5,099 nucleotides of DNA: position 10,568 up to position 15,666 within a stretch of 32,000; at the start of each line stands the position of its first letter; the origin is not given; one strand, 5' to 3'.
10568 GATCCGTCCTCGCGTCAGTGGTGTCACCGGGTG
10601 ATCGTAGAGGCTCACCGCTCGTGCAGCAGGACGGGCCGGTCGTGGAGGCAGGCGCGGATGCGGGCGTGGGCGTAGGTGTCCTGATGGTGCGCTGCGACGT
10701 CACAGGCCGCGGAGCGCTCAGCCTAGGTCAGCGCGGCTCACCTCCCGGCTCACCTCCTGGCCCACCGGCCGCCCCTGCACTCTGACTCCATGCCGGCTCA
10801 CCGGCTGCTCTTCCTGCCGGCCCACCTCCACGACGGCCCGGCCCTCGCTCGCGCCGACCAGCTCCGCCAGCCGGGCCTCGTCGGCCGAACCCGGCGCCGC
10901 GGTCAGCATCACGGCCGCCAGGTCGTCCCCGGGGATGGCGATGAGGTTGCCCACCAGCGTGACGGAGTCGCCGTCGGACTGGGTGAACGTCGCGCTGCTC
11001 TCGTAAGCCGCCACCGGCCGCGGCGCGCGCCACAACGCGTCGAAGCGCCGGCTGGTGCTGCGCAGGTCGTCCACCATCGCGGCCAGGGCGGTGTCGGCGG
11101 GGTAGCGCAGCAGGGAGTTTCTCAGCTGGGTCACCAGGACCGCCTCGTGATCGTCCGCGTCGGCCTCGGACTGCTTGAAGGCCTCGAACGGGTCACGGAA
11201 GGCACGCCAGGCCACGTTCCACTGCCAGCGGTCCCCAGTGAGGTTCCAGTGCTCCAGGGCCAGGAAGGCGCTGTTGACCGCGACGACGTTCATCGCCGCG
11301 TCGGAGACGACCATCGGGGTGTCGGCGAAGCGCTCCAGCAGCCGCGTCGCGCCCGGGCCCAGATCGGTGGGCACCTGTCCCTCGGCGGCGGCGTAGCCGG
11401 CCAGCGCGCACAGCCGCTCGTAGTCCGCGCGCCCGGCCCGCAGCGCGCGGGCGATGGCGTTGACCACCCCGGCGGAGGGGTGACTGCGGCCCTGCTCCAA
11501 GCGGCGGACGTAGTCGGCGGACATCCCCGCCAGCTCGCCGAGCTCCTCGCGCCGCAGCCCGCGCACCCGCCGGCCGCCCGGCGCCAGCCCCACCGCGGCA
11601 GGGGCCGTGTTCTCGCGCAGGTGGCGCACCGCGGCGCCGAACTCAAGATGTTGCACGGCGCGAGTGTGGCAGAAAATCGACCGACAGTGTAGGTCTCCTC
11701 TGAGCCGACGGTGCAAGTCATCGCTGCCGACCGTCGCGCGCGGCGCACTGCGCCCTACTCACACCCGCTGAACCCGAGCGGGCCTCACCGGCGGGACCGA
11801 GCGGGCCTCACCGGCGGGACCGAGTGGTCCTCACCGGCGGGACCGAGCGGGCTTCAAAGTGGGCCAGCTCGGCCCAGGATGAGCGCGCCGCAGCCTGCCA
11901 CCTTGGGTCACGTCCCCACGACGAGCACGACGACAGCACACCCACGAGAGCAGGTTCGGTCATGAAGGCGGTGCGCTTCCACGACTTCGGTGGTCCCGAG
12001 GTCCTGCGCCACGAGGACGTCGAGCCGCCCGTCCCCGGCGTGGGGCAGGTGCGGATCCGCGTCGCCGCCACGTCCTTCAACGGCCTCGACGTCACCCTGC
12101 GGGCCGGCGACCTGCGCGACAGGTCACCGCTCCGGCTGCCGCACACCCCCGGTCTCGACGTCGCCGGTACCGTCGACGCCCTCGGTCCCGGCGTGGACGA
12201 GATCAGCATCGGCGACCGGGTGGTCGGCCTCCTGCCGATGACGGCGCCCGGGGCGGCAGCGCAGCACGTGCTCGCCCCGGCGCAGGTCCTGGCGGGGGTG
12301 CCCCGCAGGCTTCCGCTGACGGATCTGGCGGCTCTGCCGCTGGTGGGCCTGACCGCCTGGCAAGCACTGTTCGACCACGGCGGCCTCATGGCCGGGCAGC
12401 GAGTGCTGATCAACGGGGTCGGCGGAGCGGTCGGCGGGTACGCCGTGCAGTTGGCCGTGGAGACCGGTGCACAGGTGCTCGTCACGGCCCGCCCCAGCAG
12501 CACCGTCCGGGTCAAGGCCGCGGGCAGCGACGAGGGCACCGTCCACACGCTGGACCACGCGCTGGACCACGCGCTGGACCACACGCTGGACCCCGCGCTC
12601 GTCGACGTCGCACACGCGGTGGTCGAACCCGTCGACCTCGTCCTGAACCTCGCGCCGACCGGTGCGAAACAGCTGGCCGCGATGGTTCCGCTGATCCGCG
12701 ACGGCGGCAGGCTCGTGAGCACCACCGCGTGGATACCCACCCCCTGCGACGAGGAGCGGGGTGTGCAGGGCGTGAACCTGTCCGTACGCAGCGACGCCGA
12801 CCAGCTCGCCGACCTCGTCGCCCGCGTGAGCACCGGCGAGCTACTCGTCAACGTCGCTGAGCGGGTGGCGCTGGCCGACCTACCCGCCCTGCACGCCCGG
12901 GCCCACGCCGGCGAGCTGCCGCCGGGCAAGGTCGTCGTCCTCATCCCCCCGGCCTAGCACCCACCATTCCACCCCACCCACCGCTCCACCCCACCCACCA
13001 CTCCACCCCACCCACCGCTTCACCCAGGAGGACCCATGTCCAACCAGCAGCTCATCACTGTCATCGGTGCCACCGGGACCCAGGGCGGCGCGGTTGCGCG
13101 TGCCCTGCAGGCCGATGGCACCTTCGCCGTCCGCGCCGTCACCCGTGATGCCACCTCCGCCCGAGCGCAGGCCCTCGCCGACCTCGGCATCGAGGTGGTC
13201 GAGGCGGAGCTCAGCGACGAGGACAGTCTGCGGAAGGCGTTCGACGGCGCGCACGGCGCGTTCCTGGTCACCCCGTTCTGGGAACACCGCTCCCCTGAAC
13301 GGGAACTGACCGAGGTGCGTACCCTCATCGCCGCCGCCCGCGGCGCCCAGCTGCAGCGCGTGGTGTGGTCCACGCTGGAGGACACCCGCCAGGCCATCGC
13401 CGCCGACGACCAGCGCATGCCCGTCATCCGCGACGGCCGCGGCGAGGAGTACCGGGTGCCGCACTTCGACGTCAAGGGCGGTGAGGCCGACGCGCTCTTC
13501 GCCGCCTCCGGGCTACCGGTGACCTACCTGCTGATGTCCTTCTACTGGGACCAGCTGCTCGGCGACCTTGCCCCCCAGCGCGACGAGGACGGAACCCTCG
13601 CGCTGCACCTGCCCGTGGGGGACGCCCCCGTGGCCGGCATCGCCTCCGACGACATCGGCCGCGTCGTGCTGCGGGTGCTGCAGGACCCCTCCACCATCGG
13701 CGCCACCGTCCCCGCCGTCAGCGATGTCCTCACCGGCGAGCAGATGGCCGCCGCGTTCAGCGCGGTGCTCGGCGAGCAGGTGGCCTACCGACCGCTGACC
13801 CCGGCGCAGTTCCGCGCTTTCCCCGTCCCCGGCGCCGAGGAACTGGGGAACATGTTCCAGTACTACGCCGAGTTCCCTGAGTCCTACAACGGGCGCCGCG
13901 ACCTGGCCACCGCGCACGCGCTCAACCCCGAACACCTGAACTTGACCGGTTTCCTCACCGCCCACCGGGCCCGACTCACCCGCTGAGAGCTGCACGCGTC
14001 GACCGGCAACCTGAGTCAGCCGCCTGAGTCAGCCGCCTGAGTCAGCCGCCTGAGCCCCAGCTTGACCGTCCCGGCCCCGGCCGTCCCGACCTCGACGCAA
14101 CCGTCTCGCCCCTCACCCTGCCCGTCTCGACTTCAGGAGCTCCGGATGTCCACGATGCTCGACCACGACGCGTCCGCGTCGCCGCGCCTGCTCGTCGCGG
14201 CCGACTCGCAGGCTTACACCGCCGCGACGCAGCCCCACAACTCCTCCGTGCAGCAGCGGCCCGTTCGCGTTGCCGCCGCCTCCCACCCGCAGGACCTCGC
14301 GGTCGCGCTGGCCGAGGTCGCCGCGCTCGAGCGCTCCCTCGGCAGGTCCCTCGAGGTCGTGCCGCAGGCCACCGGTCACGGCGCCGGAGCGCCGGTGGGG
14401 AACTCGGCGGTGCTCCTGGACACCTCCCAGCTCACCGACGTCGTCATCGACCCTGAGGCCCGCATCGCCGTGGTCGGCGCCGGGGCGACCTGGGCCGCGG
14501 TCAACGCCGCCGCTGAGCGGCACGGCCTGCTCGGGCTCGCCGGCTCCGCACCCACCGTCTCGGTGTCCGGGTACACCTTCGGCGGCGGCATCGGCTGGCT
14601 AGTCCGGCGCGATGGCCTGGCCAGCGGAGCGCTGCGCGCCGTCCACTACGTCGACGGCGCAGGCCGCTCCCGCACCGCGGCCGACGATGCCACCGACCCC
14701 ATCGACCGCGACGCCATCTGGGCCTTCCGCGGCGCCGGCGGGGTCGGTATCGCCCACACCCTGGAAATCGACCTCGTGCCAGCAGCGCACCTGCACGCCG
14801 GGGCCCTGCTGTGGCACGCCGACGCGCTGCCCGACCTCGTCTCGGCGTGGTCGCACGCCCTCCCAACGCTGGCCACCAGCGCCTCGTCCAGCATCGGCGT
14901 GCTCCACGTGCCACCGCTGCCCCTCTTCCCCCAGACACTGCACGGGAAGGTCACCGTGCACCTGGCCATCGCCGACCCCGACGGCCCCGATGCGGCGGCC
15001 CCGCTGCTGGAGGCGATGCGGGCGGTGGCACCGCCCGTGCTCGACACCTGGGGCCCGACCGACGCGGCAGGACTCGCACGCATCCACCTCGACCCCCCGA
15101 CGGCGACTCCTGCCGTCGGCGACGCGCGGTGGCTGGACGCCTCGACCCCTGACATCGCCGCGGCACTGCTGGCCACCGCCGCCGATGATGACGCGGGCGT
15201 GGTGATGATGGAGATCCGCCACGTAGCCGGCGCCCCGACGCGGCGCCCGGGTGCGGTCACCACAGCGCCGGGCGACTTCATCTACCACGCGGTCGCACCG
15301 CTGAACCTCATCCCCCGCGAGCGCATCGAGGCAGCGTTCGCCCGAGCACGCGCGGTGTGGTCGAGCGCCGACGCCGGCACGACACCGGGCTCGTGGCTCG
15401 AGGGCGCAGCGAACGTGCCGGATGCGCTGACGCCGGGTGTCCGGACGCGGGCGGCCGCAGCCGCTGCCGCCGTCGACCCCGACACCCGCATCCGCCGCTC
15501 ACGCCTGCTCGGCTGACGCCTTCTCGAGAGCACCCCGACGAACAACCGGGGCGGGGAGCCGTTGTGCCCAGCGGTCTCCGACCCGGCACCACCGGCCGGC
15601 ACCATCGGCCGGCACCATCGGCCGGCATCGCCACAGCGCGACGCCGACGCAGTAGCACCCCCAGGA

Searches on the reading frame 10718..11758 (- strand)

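Call 45: search_protein_families(library=pfam, proteins=[window:10718-11758:-], max_evalue=0.001)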
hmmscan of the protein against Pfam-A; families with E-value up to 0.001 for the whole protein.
window:10718-11758:- (346 aa): 3 families
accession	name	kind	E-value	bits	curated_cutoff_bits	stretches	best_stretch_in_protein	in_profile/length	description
PF17765.7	MLTR_LBD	-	5.6e-24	85.5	26.3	1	135-300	3-168/168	MmyB-like transcription regulator ligand binding domain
PF13560.12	HTH_31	-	3.9e-13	49.9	27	1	39-116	1-64/64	Helix-turn-helix domain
PF01381.28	HTH_3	-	7.8e-08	32.7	23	1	66-107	8-49/55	Helix-turn-helix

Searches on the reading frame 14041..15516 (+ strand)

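Call 45: search_protein_families(library=pfam, proteins=[window:14041-15516:+], max_evalue=0.001)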
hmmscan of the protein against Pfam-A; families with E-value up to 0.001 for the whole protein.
window:14041-15516:+ (491 aa): 1 family
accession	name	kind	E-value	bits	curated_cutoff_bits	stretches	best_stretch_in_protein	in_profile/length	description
PF01565.28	FAD_binding_4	-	3.8e-16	59.5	26.4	1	101-210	22-135/139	FAD binding domain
